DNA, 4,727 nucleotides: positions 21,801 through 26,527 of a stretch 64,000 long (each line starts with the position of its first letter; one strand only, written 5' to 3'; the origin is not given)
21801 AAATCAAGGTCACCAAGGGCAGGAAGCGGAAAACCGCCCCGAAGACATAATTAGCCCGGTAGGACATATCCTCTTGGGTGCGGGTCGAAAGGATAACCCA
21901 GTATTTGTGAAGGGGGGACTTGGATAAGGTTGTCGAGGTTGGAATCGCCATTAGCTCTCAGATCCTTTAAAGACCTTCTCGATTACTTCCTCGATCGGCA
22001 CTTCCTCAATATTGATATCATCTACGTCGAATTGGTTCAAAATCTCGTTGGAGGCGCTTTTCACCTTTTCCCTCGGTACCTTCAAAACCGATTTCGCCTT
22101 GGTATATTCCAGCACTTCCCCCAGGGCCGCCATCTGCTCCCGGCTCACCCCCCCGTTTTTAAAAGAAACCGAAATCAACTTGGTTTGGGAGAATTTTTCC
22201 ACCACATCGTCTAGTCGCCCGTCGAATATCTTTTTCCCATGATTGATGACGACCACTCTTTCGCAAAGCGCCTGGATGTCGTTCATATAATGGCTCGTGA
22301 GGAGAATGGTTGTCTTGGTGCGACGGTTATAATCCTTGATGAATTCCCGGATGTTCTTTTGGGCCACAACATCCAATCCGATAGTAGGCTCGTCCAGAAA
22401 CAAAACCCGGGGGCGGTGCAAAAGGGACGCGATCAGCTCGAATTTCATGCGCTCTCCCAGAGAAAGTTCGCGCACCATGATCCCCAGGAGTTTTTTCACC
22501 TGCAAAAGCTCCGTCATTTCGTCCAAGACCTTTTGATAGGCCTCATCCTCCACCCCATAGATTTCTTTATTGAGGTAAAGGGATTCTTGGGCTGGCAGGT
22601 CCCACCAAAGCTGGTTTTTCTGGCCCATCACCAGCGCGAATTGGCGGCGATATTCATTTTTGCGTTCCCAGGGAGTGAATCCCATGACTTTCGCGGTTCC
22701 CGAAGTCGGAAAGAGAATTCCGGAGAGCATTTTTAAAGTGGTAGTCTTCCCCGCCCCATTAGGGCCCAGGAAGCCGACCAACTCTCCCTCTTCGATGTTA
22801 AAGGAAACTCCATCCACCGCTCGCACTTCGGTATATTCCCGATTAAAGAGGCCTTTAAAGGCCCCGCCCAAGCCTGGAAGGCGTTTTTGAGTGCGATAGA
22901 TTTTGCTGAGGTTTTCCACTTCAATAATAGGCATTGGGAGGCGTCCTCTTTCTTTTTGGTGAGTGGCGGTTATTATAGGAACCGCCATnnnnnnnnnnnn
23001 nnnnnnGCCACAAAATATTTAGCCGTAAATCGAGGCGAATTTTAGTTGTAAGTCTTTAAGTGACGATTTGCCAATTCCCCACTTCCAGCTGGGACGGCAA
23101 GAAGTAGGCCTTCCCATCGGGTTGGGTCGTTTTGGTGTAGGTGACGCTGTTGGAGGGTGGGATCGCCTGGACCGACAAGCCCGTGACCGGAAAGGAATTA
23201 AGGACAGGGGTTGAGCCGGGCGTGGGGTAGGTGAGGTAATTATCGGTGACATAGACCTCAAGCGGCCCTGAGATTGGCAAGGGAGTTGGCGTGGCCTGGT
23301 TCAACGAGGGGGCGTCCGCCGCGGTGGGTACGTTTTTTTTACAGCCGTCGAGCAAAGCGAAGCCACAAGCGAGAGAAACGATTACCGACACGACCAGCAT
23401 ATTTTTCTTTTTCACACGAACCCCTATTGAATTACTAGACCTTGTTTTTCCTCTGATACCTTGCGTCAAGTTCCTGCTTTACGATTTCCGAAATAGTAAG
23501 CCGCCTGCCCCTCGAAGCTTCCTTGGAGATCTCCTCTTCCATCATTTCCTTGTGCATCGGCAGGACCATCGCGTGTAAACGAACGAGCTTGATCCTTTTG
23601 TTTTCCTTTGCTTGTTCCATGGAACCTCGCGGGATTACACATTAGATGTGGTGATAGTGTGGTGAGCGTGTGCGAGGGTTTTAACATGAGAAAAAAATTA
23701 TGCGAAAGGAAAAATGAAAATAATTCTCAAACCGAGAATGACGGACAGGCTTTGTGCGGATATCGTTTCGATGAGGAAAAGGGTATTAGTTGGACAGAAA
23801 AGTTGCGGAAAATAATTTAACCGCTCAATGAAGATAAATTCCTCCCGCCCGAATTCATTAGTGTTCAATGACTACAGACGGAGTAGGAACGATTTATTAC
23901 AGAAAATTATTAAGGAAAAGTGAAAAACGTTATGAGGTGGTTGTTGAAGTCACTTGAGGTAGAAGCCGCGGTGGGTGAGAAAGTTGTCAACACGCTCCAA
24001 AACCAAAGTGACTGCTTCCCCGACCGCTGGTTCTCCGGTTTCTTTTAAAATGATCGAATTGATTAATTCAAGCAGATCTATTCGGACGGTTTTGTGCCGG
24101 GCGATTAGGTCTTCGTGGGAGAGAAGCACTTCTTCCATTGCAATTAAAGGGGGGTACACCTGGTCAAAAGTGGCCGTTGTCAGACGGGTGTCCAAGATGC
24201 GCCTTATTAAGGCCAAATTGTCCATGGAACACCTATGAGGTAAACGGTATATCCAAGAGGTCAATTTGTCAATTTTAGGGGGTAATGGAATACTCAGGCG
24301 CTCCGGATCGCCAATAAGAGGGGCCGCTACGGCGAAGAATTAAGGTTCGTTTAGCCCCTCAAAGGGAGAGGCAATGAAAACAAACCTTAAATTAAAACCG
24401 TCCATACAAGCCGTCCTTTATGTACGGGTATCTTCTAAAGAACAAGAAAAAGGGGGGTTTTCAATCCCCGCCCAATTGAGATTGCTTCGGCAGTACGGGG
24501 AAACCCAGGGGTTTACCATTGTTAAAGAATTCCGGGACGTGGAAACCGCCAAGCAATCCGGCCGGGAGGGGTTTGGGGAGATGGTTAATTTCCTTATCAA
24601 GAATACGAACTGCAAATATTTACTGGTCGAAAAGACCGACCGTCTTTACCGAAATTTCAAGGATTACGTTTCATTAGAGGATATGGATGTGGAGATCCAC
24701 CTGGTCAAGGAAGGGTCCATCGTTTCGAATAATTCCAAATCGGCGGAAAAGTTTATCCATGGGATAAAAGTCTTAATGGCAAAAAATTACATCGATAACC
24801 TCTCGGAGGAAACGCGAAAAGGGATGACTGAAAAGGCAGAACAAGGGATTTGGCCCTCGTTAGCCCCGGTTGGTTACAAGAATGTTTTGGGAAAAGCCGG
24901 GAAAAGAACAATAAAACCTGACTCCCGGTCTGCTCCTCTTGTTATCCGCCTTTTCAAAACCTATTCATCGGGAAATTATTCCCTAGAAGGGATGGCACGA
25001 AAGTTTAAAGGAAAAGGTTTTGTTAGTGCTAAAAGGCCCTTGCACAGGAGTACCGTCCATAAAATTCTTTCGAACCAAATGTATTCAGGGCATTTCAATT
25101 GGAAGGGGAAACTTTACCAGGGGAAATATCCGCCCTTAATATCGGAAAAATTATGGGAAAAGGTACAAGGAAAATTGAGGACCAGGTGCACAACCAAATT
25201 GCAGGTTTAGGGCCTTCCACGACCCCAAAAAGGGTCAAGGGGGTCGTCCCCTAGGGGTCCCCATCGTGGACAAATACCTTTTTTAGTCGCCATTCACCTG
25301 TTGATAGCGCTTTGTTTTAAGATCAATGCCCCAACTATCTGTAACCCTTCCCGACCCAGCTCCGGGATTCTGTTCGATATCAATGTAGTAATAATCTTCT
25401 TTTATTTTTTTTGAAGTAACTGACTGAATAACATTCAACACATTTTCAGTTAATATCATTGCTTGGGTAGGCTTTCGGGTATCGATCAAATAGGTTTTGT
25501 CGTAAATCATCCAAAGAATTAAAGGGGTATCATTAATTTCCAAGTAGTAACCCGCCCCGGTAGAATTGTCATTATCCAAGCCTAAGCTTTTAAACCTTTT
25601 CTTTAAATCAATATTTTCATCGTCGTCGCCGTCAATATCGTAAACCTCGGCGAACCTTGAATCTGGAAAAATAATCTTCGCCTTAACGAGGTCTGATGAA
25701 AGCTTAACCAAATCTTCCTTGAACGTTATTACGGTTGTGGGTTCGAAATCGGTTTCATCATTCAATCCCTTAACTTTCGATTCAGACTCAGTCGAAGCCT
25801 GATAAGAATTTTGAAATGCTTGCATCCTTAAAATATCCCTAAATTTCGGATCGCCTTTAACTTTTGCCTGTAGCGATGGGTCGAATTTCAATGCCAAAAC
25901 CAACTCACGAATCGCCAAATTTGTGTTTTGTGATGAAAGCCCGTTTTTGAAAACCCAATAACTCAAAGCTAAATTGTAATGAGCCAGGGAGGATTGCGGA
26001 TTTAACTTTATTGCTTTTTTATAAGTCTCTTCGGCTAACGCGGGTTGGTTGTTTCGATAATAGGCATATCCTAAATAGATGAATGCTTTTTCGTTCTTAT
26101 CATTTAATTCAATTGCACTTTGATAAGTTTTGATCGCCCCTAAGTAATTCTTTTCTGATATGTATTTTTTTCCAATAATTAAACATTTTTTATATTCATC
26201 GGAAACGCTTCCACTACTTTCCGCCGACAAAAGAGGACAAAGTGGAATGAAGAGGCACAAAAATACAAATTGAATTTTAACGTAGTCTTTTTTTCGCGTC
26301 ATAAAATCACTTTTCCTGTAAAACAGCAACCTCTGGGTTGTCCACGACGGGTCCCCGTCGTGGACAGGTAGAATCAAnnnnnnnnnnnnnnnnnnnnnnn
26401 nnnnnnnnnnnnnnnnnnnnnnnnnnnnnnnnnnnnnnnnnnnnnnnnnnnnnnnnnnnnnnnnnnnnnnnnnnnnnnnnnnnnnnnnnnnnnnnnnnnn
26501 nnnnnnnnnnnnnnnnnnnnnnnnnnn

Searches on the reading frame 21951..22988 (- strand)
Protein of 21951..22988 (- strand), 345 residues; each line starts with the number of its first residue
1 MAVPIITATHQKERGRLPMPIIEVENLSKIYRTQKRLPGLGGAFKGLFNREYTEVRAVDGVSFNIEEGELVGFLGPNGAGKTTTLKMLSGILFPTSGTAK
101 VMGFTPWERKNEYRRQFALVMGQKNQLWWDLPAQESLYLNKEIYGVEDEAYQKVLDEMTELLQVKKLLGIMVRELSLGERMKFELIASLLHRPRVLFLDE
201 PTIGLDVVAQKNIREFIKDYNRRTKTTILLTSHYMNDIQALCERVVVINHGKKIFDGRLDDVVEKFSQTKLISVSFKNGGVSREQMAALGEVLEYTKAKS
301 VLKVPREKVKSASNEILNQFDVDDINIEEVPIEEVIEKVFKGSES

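Call 70: find_encoding_contigs(protein=window:21951-22988:-, flank=6000, max_places=10)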
Protein window:21951-22988:- (345 aa): no gene with exactly this product is on record in the collection.

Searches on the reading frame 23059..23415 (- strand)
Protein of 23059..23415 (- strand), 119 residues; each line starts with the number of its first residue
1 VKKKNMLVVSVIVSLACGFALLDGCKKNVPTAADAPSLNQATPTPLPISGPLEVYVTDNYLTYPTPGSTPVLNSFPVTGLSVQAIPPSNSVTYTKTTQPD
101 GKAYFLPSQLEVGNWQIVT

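Call 58: find_homologous_proteins(query=window:23059-23415:-, max_evalue=0.001)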
Query seq(119 aa) (119 aa): 1 proteins with E <= 0.001 among 9 candidates.
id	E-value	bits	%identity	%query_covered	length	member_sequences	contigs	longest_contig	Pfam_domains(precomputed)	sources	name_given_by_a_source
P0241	6.7e-68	244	100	96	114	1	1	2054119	-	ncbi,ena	-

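Call 61: search_protein_representatives(protein=window:23059-23400:-)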
Query: 114 residues. Proteins with E-value up to 0.001 (for the whole library): 8; up to 1e-10: 2; up to 1e-30: 1. The best 8 are listed.
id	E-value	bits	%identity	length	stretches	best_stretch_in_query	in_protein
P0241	1.7e-68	244.1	100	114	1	1-114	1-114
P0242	3.8e-14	69.0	90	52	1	1-41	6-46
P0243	8.2e-09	51.8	35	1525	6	68-100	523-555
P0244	1.0e-05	41.9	38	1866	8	38-97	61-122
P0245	2.0e-05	41.0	37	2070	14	4-62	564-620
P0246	6.1e-05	39.4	42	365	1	5-111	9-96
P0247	1.6e-04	38.0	59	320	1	68-113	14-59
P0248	2.1e-04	37.6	58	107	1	71-113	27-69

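Call 68: find_encoding_contigs(protein=P0241, flank=3000, max_places=5)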
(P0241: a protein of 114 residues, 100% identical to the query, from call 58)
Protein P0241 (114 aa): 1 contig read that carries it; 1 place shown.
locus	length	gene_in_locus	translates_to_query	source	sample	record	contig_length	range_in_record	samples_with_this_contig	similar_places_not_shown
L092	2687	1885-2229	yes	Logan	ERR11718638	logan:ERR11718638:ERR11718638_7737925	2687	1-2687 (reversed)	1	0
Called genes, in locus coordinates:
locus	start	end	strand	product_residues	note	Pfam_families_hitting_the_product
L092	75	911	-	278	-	PF00239:Resolvase, PF07508:Recombinase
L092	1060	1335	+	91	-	-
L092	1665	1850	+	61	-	-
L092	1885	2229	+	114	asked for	-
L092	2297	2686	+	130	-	?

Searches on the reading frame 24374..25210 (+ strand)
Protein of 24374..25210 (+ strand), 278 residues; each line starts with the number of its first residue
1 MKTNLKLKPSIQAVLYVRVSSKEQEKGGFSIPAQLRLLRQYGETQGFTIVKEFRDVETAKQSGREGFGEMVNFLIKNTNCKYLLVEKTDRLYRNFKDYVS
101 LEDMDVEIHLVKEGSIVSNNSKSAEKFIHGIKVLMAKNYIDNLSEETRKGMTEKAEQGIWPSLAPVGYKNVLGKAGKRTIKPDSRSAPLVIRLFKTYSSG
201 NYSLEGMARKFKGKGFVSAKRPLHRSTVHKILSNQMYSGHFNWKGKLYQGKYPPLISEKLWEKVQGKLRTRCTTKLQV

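Call 60: search_protein_families(library=pfam, proteins=[window:24374-25210:+], max_evalue=0.001)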
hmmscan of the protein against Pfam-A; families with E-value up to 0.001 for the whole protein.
window:24374-25210:+ (278 aa): 2 families
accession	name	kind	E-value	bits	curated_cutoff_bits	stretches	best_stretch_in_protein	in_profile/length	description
PF00239.26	Resolvase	-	4.2e-22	79.3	23.3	1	13-159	1-144/145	Resolvase, N terminal domain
PF07508.19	Recombinase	-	5.4e-14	52.7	21.1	1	187-271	4-102/102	Recombinase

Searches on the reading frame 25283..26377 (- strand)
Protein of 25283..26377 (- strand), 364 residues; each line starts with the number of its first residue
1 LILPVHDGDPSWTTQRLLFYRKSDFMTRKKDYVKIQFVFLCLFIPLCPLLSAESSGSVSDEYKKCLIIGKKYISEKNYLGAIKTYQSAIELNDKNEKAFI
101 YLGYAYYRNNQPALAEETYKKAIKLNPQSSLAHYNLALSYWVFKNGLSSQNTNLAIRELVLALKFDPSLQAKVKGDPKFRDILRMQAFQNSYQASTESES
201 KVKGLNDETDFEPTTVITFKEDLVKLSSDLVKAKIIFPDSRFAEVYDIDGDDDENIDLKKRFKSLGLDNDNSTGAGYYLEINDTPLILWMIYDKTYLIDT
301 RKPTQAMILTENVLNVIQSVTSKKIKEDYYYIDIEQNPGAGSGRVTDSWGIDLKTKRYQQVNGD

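Call 60: search_protein_families(library=pfam, proteins=[window:25283-26377:-], max_evalue=0.001)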
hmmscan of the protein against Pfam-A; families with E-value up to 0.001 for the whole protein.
window:25283-26377:- (364 aa): 9 families
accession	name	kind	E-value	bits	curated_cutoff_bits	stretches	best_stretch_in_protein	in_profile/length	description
PF13414.12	TPR_11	-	2e-13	50.2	26.8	2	69-109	1-41/42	TPR repeat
PF13432.12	TPR_16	-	3e-11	44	32.7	2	102-143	3-44/65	Tetratricopeptide repeat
PF07719.23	TPR_2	-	1.3e-09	37.9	27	1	97-128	2-33/34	Tetratricopeptide repeat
PF00515.34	TPR_1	-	2.3e-09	37.1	27.8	1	97-128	2-33/34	Tetratricopeptide repeat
PF13431.12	TPR_17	-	6.7e-09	35.8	24.4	1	118-140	1-23/34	Tetratricopeptide repeat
PF14559.12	TPR_19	-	3.1e-06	27.9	25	1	73-133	2-62/68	Tetratricopeptide repeat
PF13428.12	TPR_14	-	3.4e-06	27.6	23.5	1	98-137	3-42/44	Tetratricopeptide repeat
PF13181.12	TPR_8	-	2.5e-05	24.5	25.7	1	102-128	7-33/34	Tetratricopeptide repeat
PF12895.13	ANAPC3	-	9.7e-05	23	27.2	1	76-140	3-66/82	Anaphase-promoting complex, cyclosome, subunit 3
